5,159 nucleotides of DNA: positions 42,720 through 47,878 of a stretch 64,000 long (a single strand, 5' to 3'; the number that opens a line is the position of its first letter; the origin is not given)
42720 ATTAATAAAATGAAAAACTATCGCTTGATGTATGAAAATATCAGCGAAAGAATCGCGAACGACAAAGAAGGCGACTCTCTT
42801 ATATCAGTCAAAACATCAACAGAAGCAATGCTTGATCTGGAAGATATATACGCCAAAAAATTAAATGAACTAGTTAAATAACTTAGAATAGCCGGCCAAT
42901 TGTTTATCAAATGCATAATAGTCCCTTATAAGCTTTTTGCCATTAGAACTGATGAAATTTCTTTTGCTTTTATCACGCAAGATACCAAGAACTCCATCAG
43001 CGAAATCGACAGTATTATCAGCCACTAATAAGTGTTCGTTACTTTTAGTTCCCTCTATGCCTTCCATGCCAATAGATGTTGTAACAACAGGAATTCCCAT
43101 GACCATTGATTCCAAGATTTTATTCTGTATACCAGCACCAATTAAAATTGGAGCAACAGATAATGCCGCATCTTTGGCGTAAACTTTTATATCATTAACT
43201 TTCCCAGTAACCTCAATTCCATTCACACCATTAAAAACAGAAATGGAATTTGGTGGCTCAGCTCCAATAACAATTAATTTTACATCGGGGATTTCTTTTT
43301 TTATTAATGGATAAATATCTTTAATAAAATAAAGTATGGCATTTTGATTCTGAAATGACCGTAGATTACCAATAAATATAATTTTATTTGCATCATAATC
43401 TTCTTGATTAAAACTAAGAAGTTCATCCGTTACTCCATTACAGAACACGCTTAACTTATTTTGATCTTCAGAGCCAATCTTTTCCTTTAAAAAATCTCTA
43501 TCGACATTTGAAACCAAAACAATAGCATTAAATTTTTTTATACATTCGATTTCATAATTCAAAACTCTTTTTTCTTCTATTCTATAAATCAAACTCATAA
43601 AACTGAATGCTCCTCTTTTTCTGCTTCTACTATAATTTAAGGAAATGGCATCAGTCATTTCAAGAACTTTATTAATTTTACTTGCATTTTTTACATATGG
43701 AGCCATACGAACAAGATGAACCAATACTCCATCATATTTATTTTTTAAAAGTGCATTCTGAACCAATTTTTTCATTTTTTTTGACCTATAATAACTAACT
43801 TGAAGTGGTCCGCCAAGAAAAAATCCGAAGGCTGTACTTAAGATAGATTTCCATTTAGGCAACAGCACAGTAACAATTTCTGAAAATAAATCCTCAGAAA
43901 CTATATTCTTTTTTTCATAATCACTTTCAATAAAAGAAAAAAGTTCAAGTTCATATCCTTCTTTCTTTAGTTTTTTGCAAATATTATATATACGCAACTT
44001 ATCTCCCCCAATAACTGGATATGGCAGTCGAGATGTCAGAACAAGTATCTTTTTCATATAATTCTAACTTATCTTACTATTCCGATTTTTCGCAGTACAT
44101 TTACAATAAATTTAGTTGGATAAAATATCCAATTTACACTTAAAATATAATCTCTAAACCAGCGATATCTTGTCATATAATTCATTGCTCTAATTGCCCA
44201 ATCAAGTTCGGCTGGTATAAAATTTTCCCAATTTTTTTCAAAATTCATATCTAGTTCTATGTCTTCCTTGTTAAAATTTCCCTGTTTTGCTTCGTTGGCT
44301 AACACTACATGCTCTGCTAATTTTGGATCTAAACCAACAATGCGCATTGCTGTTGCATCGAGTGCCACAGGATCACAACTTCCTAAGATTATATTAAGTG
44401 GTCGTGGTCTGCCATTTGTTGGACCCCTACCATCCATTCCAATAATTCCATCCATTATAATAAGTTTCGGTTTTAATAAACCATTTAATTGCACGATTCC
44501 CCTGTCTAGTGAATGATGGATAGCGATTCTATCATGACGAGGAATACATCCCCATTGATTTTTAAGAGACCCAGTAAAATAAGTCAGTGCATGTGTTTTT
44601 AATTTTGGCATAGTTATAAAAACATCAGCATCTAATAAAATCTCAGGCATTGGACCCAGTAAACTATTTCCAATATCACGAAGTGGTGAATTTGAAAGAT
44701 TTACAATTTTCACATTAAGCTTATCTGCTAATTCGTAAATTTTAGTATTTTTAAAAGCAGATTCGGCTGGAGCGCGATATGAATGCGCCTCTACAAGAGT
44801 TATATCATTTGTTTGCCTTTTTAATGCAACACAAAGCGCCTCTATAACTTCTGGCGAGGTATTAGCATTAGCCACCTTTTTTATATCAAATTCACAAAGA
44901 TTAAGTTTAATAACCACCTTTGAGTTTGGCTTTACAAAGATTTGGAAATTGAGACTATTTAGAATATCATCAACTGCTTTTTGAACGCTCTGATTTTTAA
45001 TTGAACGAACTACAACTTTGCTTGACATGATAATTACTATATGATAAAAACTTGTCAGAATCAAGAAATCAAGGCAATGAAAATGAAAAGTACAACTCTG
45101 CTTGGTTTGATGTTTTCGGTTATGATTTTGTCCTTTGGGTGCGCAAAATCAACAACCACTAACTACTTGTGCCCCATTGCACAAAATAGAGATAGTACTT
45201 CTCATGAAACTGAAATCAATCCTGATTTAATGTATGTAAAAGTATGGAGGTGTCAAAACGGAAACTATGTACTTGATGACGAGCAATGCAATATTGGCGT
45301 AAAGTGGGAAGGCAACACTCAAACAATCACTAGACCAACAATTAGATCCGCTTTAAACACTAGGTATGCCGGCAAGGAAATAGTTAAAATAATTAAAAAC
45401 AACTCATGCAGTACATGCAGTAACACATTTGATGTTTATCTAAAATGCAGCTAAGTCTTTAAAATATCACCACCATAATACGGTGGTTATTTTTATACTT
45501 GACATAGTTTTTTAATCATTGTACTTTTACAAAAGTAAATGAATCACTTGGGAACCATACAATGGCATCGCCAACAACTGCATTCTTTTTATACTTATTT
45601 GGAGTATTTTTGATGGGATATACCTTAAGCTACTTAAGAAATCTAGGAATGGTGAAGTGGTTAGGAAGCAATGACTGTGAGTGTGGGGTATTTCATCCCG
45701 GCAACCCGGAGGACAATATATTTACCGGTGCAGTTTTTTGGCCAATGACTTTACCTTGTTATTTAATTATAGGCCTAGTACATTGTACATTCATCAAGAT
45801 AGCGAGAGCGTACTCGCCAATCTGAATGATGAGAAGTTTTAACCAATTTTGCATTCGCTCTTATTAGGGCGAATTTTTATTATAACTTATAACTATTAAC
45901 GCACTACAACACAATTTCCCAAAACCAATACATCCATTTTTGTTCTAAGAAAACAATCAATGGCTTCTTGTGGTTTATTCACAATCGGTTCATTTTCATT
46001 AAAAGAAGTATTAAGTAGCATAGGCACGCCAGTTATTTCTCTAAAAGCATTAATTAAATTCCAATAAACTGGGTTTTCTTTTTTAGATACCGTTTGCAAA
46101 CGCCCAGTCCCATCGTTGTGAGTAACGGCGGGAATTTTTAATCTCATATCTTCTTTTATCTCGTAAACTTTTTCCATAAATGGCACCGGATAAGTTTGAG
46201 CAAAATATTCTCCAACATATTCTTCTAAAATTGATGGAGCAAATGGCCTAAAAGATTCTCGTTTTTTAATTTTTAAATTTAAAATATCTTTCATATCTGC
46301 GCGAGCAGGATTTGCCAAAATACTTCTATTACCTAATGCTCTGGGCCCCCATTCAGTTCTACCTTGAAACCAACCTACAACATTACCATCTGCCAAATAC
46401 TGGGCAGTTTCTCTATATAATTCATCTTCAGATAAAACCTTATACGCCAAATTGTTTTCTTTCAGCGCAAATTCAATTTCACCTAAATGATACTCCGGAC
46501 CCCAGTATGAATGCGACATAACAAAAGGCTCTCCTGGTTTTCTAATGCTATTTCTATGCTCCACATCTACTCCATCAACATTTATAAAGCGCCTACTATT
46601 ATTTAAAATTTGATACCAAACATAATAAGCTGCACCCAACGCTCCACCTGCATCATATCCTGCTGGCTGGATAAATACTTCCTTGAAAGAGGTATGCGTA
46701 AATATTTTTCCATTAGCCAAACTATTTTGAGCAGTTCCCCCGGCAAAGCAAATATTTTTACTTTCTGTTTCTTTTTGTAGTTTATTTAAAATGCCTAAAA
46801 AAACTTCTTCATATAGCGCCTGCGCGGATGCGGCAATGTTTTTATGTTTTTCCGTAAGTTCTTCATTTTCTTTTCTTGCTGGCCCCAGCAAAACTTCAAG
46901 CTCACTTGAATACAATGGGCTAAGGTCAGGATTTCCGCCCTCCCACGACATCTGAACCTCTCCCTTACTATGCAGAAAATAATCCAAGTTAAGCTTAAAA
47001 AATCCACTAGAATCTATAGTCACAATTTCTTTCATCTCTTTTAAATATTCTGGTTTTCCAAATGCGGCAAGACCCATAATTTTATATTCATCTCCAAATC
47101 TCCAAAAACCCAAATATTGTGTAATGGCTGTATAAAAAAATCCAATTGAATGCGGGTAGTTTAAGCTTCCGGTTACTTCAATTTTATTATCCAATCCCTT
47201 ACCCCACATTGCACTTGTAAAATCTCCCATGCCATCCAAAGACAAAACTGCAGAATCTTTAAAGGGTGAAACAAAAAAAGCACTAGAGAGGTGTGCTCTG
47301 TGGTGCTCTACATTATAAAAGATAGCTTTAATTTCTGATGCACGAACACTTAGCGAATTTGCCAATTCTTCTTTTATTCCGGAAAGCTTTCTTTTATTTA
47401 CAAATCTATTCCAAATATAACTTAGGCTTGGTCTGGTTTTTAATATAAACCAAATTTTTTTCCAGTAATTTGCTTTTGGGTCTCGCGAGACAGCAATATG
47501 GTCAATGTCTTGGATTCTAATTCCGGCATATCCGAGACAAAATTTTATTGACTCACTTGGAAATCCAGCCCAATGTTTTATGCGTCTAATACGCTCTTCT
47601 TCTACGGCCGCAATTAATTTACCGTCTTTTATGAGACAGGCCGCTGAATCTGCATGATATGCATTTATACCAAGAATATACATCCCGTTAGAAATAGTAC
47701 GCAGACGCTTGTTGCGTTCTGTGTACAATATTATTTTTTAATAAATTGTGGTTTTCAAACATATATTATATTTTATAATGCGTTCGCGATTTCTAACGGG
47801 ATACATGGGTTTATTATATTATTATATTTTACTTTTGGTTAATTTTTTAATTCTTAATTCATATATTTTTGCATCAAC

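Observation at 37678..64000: Surface-glycan island encoding a full NDP-deoxysugar tailoring set (C-methyl, O-methyl, carbamoyl, amino), suggesting a noviose-like decorated sugar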

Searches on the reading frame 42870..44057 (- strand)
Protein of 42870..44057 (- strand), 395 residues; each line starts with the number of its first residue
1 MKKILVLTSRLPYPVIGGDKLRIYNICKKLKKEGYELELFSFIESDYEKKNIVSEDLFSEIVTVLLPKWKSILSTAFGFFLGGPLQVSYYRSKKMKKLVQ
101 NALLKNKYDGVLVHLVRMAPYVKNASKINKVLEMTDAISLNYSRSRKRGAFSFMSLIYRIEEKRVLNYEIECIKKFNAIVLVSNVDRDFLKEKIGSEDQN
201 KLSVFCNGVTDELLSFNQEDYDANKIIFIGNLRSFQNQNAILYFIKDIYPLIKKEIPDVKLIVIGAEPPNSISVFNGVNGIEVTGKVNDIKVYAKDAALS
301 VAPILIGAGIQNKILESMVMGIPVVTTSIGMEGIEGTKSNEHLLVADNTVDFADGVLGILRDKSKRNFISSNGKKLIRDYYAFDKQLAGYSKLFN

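Call 5: search_protein_families(library=pfam, proteins=[window:42870-44057:-], max_evalue=0.001)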
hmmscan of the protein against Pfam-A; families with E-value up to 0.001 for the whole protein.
window:42870-44057:- (395 aa): 3 families
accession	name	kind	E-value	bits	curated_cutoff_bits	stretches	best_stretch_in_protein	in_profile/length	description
PF13692.12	Glyco_trans_1_4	-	5.4e-25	88.8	27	1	224-362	2-142/142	Glycosyl transferases group 1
PF00534.26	Glycos_transf_1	-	8e-10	38.9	26.4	1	217-375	9-171/172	Glycosyl transferases group 1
PF13439.12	Glyco_transf_4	-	0.00091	19.7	28.5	0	18-211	3-168/170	Glycosyltransferase Family 4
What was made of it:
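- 42870..44057 (-): GT4 glycosyltransferase. Pfam Glyco_trans_1_4 5e-25 (call 5).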

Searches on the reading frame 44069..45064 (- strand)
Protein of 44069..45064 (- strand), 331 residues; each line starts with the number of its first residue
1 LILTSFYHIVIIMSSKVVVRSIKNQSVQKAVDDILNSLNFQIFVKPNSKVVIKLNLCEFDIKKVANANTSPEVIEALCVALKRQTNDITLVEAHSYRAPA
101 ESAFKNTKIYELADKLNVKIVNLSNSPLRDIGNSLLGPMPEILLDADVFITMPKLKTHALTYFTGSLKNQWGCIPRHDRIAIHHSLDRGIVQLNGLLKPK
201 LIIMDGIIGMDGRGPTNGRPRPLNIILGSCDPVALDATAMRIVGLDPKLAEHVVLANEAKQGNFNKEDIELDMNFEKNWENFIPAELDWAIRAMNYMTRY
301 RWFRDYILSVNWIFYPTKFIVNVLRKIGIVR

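Call 5: search_protein_families(library=pfam, proteins=[window:44069-45064:-], max_evalue=0.001)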
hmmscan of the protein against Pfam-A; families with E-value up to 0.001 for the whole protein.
window:44069-45064:- (331 aa): 1 family
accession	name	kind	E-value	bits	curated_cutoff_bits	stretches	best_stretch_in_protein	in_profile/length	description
PF04015.17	DUF362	-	1.4e-44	153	24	1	50-240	1-199/200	Domain of unknown function (DUF362)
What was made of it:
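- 44069..45064 (-): DUF362 protein, role unknown. Pfam DUF362 1e-44 (call 5).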

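Call 12: search_protein_families(library=ncbifam, proteins=[window:44069-45064:-], max_evalue=0.00001)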
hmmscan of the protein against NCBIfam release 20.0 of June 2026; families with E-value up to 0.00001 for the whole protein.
window:44069-45064:- (331 aa): 1 family
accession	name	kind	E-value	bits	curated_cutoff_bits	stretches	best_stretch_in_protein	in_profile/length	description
NF052623.1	Npun_F2552_fam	equivalog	2.1e-24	86.5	500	1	17-271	6-266/314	Npun_F2552 family protein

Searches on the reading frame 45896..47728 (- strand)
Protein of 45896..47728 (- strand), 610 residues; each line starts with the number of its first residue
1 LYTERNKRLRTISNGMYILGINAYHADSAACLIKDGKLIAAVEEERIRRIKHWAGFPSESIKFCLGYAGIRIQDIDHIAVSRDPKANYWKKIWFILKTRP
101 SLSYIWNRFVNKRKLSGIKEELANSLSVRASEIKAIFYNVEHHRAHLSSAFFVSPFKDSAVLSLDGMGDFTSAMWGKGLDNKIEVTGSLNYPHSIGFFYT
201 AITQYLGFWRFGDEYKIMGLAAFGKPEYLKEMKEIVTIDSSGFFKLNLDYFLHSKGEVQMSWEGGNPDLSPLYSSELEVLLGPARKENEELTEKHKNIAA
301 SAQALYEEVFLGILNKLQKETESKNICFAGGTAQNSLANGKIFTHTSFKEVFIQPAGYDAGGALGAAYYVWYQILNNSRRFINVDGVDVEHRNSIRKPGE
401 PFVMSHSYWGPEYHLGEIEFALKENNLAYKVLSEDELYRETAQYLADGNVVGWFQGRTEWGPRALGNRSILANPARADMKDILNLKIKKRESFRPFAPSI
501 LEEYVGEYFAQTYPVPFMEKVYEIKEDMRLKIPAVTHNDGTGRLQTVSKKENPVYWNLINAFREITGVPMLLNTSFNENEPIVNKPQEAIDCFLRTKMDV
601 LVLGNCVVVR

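Call 5: search_protein_families(library=pfam, proteins=[window:45896-47728:-], max_evalue=0.001)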
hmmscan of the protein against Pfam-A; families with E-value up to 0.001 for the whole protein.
window:45896-47728:- (610 aa): 2 families
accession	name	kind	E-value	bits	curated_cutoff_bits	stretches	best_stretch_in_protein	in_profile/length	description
PF16861.10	Carbam_trans_C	-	5.8e-71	238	27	1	442-609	1-169/170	Carbamoyltransferase C-terminus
PF02543.21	Carbam_trans_N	-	1e-60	206.5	24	1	18-367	2-345/346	Carbamoyltransferase N-terminus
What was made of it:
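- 45896..47728 (-): O-carbamoyltransferase of the NodU/CmcH/NovN/TobZ type. It is the last gene of the DegT-to-CarbT operon, and its likely true start is near 47686. Pfam Carbam_trans_N 1e-60 plus Carbam_trans_C 6e-71 (call 5).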

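Call 12: search_protein_families(library=ncbifam, proteins=[window:45896-47728:-], max_evalue=0.00001)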
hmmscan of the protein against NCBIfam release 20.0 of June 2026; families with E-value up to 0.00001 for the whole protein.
window:45896-47728:- (610 aa): 1 family
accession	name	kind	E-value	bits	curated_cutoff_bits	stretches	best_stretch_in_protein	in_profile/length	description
NF041651.1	nodul_NodU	equivalog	2.2e-47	162.1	1000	1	438-579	385-525/556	nodulation protein NodU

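Call 14: find_encoding_contigs(protein=window:45896-47728:-, flank=10000, max_places=6)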
Protein window:45896-47728:- (610 aa): no gene with exactly this product is on record in the collection.

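Call 17: search_solved_structures(query=window:45896-47728:-, max_evalue=0.001, show_alignments=1)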
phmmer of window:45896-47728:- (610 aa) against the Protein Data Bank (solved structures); distinct sequences matched with E-value up to 0.001: 12.
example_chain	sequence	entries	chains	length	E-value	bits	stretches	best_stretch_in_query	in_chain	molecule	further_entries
9s2t_A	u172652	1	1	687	2.7e-88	300.3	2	415-609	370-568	Decarbamoylnovobiocin carbamoyltransferase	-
7xb6_A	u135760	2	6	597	1.4e-87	297.9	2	407-608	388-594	Carbamoyltransferase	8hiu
7vyj_A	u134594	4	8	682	6.1e-85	289.2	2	24-370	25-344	GdmN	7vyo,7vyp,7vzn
7vx0_A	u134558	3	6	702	6.9e-85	289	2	24-370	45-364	GdmN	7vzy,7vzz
7vzu_A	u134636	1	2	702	7.6e-85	288.9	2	24-370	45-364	GdmN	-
7vzq_A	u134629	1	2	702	4.6e-84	286.3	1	23-608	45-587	GdmN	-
3ven_A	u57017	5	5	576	3.3e-72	247.2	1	16-608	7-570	O-carbamoyltransferase TobZ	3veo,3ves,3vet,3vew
3ver_A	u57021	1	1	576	6.2e-72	246.3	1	16-608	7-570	O-carbamoyltransferase TobZ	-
3vex_A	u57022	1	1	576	7.4e-72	246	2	407-608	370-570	O-carbamoyltransferase TobZ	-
3vf4_A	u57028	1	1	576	1.6e-71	244.9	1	16-608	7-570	O-carbamoyltransferase TobZ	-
3vf2_A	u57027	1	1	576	2.2e-71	244.5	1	16-608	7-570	O-carbamoyltransferase TobZ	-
3vez_A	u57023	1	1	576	4.2e-71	243.5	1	16-608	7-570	O-carbamoyltransferase TobZ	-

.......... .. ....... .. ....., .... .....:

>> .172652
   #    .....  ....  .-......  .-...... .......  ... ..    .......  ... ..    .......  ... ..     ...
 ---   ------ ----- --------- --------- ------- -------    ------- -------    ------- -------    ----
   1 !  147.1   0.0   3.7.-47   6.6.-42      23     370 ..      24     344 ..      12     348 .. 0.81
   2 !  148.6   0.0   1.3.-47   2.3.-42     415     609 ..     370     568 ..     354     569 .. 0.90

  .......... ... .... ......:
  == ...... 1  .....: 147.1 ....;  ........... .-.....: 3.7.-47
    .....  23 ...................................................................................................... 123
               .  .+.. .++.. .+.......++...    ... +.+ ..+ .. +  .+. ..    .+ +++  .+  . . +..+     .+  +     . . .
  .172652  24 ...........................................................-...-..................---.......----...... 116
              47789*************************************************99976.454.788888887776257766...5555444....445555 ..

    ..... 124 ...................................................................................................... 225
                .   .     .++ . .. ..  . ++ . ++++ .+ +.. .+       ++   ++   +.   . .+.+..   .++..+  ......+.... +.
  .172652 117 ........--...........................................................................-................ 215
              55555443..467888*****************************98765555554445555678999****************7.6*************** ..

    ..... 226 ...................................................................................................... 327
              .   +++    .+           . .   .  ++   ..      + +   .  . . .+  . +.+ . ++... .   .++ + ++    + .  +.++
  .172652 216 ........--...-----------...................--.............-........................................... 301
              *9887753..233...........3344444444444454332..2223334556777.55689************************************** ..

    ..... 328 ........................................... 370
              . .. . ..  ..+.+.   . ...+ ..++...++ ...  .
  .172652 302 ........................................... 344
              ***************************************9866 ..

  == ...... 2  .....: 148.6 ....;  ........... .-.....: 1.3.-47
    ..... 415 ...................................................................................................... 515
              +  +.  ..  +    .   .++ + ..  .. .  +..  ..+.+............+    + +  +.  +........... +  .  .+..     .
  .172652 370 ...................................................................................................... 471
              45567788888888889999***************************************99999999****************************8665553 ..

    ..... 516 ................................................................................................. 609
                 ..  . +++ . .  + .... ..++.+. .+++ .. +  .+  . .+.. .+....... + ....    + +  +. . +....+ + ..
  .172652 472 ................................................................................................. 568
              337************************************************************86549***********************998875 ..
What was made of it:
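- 45896..47728 (-): PDB matches: NovN 3e-88, GdmN 6e-85, TobZ 3e-72 (call 17).
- On NodU/CmcH/NovN/TobZ O-carbamoyltransferase: PDB hits are only NovN, a 'Carbamoyltransferase' entry (7xb6), GdmN and TobZ (call 17).
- Closest known: NodU/NolO, CmcH, NovN, GdmN and TobZ O-carbamoyltransferases. Same: Full-length matches of 3e-72 to 3e-88 were found (calls 5, 17).
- The carbamoyltransferase's best solved relative is NovN itself (3e-88, call 17).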

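Call 42: find_related_loci(query=window:45896-47686:-, collection=metagenome_contigs, flank=10000)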
Query window:45896-47686:- (596 aa) in metagenome_contigs; peptide patterns used: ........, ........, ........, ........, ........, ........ (x = any residue, [..] = any of these).
327 stretches matched a pattern; 157 encode a relative of the query (tblastn E <= 1e-3); the best 80 are kept; 80 distinct loci.
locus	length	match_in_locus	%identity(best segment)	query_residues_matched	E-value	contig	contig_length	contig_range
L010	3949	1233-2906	72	18-596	0e+0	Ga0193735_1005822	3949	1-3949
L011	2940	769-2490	62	3-596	0e+0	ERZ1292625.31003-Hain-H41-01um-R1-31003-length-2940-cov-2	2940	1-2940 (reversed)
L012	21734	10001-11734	59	2-596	0e+0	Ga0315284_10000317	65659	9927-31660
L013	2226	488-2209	60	2-596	0e+0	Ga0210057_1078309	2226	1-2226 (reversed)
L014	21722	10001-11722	61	2-596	0e+0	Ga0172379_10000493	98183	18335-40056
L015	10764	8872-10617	60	2-596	0e+0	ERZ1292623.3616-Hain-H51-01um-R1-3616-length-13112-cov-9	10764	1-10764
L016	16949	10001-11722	60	3-594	0e+0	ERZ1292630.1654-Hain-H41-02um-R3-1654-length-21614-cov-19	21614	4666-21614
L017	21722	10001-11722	61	2-596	0e+0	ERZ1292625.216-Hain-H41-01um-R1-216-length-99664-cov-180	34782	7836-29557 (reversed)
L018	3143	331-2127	57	2-596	0e+0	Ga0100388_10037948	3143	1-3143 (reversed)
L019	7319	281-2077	57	2-596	0e+0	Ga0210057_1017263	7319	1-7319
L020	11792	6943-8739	57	2-596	0e+0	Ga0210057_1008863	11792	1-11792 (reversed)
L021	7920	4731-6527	57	2-596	0e+0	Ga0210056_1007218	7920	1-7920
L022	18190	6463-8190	57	1-596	0e+0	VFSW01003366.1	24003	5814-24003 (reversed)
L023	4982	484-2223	56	2-594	0e+0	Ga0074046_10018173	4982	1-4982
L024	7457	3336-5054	55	2-595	0e+0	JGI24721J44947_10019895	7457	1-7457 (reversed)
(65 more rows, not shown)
